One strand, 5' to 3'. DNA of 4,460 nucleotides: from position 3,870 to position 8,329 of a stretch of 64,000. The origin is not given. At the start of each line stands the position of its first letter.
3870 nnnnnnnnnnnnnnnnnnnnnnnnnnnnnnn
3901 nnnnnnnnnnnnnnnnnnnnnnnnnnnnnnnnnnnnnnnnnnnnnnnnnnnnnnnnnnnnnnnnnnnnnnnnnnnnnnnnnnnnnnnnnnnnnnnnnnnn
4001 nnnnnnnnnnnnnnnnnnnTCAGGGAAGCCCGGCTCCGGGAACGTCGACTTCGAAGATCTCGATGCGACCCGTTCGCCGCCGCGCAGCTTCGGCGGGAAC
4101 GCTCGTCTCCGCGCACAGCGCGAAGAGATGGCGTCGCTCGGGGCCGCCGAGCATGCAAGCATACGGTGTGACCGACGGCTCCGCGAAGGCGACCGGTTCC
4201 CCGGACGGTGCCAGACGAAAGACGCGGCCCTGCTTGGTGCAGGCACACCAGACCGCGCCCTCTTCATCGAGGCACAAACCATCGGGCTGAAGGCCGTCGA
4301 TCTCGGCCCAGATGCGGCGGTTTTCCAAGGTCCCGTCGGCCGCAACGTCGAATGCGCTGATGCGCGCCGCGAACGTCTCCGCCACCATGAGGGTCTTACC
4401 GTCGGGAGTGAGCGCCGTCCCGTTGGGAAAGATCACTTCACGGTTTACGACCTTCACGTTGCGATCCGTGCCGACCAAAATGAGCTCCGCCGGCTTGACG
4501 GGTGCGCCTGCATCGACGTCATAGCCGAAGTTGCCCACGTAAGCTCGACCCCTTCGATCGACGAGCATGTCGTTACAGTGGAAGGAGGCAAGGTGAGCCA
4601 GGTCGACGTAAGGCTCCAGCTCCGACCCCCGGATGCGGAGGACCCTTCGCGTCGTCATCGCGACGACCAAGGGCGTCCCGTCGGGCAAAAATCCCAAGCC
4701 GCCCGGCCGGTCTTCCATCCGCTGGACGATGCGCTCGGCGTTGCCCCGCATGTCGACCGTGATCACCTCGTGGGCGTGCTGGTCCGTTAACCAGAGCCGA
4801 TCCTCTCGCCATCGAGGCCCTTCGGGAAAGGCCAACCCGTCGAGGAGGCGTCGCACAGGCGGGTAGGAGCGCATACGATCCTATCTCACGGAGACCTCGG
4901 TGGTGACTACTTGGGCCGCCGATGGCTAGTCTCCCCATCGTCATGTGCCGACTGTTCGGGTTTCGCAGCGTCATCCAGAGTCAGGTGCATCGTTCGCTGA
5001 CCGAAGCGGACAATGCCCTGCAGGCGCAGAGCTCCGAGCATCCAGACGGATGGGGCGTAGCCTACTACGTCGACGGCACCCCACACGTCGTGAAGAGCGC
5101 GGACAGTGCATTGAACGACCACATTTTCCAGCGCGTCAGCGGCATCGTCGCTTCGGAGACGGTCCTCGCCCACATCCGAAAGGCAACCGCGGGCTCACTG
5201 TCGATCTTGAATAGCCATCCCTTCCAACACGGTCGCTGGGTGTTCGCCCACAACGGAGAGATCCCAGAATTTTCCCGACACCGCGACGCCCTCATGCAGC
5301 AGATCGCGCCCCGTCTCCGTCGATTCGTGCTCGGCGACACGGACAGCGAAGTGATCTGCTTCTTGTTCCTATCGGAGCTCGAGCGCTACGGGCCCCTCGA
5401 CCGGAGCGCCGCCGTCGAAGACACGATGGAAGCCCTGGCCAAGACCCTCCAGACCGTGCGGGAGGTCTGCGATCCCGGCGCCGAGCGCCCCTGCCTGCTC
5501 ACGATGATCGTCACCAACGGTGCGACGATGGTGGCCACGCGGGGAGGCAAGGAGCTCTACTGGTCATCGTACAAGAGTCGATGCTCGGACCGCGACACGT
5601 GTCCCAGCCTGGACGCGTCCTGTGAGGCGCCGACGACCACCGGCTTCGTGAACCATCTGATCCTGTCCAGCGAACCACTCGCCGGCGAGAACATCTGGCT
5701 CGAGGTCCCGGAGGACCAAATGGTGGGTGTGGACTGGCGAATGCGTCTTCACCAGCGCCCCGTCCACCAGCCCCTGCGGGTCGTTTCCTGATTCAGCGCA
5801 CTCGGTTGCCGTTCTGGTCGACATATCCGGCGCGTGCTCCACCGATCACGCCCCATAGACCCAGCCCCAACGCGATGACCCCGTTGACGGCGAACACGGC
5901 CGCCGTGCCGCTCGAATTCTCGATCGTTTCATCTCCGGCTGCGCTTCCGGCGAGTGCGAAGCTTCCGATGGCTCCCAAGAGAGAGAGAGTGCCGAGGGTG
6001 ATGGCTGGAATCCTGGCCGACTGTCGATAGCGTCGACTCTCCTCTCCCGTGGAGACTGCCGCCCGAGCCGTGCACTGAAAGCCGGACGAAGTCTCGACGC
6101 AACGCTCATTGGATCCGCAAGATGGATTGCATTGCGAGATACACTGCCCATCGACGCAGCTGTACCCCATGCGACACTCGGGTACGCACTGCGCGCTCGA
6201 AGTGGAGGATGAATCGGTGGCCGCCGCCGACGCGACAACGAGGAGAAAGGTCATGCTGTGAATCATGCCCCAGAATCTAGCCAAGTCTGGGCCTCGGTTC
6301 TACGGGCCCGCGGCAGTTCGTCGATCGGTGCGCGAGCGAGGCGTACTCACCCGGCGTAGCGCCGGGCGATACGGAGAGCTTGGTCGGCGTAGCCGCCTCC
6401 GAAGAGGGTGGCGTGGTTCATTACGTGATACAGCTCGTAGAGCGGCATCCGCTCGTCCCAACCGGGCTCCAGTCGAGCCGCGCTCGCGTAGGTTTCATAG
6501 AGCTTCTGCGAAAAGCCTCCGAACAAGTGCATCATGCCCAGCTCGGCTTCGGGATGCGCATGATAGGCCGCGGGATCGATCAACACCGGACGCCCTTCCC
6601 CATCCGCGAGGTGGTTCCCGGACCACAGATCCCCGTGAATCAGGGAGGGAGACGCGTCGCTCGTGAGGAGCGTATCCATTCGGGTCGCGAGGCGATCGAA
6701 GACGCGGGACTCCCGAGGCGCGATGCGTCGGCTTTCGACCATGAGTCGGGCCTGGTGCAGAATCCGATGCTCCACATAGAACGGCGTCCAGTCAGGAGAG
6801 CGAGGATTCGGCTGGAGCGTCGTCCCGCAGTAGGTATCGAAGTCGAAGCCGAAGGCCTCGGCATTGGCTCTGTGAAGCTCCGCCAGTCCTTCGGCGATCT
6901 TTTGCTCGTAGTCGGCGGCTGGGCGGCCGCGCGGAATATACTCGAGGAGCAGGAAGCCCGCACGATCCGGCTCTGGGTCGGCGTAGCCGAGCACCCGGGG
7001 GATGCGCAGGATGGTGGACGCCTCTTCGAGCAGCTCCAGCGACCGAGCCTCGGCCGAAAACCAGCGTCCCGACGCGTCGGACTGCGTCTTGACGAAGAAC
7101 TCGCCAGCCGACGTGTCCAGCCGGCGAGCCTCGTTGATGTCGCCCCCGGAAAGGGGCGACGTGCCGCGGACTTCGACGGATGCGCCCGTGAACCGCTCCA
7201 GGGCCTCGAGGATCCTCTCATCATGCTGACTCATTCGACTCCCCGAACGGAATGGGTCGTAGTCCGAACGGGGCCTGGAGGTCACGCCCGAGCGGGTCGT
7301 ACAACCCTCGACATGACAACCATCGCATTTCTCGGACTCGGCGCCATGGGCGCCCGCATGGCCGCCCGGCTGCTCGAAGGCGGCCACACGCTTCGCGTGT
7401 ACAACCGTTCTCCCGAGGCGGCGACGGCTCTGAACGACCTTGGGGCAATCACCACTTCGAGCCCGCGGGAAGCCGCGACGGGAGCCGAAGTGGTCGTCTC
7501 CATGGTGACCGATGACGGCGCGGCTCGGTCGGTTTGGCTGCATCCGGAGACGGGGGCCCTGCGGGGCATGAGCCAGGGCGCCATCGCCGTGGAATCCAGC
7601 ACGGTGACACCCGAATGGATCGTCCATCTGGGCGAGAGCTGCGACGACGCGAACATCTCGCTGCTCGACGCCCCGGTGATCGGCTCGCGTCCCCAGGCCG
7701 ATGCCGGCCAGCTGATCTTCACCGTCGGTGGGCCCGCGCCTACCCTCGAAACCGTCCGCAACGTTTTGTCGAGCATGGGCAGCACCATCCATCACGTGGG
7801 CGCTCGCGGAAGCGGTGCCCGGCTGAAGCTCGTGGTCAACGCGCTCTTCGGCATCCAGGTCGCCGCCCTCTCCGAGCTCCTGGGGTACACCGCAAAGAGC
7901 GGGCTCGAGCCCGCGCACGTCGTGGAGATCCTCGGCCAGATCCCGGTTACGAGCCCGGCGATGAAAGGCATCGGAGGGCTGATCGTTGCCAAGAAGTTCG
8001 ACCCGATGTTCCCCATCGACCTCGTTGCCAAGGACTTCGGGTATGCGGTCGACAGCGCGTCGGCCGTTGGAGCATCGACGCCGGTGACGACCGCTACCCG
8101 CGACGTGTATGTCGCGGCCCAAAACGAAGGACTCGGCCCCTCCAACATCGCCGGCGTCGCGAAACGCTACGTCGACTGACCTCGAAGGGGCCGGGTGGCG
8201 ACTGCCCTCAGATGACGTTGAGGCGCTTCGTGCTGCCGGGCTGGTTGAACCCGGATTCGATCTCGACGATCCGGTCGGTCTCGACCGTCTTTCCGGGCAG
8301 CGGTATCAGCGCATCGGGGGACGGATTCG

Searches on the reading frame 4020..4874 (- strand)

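Call 108: search_protein_families(library=pfam, proteins=[window:4020-4874:-], max_evalue=0.001)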
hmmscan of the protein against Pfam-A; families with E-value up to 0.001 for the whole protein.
window:4020-4874:- (284 aa): 3 families
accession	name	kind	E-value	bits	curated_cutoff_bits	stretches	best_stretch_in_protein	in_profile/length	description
PF08450.18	SGL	-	5.2e-45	154.4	26.3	1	16-251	1-241/246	SMP-30/Gluconolactonase/LRE-like region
PF24684.1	Vgb_lyase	-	3e-07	30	50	0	149-242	14-104/290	Virginiamycin B lyase family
PF03088.22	Str_synth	-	3.7e-06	27.4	25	1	136-173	45-82/89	Strictosidine synthase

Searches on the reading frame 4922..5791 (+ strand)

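Call 108: search_protein_families(library=pfam, proteins=[window:4922-5791:+], max_evalue=0.001)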
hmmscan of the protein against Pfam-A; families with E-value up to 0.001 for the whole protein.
window:4922-5791:+ (289 aa): 2 families
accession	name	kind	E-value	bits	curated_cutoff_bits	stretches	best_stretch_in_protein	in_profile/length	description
PF13230.11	GATase_4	-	8.3e-26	90.9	23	1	8-264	1-242/272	Glutamine amidotransferases class-II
PF13522.11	GATase_6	-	1.3e-09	38.6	27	1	72-169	6-89/130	Glutamine amidotransferase domain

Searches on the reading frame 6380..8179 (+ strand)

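Call 108: search_protein_families(library=pfam, proteins=[window:6380-8179:+], max_evalue=0.001)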
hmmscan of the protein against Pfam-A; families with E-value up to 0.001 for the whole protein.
window:6380-8179:+ (599 aa): 5 families
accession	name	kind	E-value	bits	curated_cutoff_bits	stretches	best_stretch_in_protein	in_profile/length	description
PF03446.21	NAD_binding_2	-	3.8e-37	128.2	21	1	314-474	1-161/161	NAD binding domain of 6-phosphogluconate dehydrogenase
PF14833.11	NAD_binding_11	-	2.9e-20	73.2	30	1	477-594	1-119/122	NAD-binding of NADP-dependent 3-hydroxyisobutyrate dehydrogenase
PF03807.23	F420_oxidored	-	4.4e-08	34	21.6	1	314-374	1-65/94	NADP oxidoreductase coenzyme F420-dependent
PF02558.23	ApbA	-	0.00014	22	22.2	1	315-365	1-50/150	Ketopantoate reductase PanE/ApbA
PF02826.25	2-Hacid_dh_C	-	0.00027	20.8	25.1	1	304-378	28-101/178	D-isomer specific 2-hydroxyacid dehydrogenase, NAD binding domain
